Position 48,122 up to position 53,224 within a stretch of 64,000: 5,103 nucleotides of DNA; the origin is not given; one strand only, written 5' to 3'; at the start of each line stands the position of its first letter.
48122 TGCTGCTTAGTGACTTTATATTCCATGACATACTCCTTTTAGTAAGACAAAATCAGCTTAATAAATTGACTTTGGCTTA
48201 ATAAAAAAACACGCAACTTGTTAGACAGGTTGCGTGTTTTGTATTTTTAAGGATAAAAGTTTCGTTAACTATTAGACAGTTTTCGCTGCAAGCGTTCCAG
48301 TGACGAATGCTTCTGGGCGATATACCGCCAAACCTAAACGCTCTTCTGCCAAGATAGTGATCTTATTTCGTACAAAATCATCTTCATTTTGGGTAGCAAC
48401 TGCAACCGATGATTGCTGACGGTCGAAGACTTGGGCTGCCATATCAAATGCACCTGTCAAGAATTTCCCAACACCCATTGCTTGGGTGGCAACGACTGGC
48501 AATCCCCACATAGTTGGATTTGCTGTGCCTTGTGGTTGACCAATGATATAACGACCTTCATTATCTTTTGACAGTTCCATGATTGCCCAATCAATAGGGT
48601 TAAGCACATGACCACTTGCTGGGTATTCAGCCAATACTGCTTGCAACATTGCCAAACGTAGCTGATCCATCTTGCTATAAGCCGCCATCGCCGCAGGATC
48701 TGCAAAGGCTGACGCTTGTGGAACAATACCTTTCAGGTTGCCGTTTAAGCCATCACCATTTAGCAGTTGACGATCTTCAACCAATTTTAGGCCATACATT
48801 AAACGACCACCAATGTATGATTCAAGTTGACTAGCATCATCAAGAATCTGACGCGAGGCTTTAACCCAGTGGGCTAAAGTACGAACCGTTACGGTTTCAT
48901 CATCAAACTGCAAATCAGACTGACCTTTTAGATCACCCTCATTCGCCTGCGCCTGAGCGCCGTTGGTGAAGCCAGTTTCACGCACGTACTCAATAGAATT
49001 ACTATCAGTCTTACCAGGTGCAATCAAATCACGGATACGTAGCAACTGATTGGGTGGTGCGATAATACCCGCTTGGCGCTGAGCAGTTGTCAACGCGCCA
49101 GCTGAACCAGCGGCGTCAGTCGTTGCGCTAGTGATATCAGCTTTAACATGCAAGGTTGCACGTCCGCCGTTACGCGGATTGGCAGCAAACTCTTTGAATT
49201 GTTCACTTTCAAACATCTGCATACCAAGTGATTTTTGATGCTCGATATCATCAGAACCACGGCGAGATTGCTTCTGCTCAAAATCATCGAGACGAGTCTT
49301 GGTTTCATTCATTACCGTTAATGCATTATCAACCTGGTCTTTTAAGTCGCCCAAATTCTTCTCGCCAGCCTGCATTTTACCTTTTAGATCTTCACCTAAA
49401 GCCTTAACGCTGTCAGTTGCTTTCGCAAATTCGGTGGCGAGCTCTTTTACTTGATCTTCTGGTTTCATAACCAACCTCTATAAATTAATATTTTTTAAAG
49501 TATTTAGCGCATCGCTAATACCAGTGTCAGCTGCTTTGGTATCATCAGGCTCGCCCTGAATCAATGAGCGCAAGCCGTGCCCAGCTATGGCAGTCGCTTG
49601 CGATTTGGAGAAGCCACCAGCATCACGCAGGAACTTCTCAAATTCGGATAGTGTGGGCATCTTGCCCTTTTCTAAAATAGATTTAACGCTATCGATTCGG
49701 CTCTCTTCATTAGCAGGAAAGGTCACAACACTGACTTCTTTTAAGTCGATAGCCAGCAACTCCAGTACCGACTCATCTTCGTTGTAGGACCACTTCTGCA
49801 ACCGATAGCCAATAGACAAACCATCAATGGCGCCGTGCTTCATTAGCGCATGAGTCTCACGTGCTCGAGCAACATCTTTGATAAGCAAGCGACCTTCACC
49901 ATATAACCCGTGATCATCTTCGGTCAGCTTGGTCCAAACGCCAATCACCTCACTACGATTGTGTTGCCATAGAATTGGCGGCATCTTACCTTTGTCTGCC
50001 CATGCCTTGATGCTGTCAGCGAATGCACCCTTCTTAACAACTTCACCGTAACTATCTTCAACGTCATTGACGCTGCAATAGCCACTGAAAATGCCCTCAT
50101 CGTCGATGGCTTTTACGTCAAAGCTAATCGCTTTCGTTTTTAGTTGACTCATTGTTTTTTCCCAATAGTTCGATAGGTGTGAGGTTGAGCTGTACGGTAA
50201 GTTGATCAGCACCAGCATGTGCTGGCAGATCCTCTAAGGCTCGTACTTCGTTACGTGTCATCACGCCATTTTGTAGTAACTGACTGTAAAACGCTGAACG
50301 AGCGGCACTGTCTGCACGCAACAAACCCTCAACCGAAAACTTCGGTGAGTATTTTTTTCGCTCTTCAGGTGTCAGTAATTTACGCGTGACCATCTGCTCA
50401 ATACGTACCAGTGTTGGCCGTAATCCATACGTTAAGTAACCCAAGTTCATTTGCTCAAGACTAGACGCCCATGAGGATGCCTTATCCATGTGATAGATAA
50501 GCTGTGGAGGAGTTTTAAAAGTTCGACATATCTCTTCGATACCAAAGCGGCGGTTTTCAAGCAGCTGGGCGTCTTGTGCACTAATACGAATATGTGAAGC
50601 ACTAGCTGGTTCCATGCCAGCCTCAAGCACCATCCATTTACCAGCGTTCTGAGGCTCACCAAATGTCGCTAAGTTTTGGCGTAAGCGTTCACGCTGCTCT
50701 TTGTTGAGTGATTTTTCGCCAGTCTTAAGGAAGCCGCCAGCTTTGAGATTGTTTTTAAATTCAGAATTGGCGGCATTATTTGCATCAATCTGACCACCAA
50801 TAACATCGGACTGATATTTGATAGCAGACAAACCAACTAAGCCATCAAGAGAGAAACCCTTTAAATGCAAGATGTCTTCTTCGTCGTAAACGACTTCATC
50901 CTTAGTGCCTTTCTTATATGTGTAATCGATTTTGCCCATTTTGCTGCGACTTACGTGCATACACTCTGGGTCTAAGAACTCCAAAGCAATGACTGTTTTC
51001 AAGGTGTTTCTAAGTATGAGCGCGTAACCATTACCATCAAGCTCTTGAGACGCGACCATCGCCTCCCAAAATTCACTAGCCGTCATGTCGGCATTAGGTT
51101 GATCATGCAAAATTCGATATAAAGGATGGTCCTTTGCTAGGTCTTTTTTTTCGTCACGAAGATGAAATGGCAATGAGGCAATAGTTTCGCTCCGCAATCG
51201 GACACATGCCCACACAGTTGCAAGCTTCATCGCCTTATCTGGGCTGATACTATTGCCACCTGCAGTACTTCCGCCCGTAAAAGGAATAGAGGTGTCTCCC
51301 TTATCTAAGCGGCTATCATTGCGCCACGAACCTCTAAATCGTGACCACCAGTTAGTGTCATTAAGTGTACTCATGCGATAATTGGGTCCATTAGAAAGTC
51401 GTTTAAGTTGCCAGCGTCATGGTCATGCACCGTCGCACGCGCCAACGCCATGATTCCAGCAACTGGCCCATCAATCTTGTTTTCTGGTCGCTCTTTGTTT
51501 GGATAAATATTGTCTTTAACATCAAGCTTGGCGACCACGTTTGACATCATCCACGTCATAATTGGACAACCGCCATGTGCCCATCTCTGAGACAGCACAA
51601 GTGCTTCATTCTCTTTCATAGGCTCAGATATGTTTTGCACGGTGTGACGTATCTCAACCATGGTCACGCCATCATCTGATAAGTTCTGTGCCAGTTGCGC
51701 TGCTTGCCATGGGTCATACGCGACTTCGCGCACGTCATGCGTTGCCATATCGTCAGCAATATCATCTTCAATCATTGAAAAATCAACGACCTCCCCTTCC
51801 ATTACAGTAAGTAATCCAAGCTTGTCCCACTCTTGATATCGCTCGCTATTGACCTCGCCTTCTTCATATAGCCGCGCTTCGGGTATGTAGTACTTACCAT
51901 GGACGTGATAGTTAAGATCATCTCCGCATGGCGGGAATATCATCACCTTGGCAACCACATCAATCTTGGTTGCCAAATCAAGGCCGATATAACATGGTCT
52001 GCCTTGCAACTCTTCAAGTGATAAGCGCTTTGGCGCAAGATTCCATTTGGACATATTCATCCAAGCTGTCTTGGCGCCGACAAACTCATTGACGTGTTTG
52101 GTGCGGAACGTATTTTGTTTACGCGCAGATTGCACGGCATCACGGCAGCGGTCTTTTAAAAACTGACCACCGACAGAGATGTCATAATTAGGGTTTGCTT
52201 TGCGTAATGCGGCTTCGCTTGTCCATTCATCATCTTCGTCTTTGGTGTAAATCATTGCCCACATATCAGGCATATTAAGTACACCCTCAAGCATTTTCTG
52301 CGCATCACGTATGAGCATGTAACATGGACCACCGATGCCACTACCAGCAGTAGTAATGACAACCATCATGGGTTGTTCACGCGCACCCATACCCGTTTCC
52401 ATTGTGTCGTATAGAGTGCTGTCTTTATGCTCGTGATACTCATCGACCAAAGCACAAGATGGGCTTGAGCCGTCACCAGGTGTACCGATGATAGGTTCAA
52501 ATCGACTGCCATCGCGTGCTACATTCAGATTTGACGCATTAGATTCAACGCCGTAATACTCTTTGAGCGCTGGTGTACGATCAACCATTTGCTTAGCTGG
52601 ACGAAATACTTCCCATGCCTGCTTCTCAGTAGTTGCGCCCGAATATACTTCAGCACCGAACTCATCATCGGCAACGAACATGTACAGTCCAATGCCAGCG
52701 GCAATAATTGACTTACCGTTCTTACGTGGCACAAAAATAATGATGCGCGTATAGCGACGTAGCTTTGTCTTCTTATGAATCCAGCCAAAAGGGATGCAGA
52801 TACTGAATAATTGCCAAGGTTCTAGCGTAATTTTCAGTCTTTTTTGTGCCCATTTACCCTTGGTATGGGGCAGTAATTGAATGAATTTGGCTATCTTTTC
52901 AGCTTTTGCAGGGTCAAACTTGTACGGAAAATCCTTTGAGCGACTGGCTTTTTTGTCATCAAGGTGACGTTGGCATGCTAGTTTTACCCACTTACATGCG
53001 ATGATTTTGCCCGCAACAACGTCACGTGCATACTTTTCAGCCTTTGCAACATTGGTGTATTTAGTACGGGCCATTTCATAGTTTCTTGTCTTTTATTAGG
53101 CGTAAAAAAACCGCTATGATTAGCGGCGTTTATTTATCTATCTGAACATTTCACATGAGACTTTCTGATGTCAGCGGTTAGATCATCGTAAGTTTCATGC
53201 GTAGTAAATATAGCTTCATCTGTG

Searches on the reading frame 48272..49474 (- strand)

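Call 27: search_protein_families(library=pfam, proteins=[window:48272-49474:-], max_evalue=0.001)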
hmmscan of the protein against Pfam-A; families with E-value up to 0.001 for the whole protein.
window:48272-49474:- (400 aa): 1 family
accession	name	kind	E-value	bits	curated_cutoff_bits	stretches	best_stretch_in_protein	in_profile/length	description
PF05065.19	Phage_capsid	-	3.1e-55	188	24.2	1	126-394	2-279/280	Phage capsid family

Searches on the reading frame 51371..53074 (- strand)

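Call 27: search_protein_families(library=pfam, proteins=[window:51371-53074:-], max_evalue=0.001)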
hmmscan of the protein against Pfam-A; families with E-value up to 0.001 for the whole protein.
window:51371-53074:- (567 aa): 2 families
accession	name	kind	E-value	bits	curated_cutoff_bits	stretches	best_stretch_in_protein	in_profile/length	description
PF20441.4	TerL_nuclease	-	5.5e-41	141.1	24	1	271-550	7-285/286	Terminase large subunit, endonuclease domain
PF03354.21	TerL_ATPase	-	7e-24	84.9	23.7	1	86-255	1-173/178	Terminase large subunit, ATPase domain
